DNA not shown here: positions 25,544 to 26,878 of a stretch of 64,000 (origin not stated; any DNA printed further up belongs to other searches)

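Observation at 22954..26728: Tight three-gene operon coupling a divergent FAD oxidase, a CCG-domain Fe-S protein and an arginase-fold metallohydrolase (copy B)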

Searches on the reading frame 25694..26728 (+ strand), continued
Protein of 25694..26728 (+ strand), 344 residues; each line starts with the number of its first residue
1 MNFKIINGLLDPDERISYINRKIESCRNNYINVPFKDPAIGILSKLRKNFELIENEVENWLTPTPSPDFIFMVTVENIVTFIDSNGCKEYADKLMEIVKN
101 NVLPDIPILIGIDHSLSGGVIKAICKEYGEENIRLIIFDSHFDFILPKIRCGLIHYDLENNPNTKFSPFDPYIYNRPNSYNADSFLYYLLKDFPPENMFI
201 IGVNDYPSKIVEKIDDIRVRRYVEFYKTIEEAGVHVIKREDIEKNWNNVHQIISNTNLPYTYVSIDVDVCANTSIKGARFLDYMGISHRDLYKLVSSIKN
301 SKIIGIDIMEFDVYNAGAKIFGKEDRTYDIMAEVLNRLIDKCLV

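Call 89: search_protein_families(library=ncbifam, proteins=[L090:11102-12592:-, L089:11195-12775:+], max_evalue=1e-100)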
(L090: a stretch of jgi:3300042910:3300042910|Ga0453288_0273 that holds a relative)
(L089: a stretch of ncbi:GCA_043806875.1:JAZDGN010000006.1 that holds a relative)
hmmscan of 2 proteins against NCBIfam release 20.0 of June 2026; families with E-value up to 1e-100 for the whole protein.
L090:11102-12592:- (496 aa): 1 family
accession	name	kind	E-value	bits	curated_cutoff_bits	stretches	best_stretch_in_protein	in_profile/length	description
TIGR01722.1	MMSDH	subfamily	1.6e-132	442.6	448.5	1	18-495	4-477/477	CoA-acylating methylmalonate-semialdehyde dehydrogenase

L089:11195-12775:+ (526 aa): 1 family
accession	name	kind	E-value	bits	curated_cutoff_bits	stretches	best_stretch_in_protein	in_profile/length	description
TIGR01722.1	MMSDH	subfamily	1.1e-157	525.5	448.5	1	23-500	2-477/477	CoA-acylating methylmalonate-semialdehyde dehydrogenase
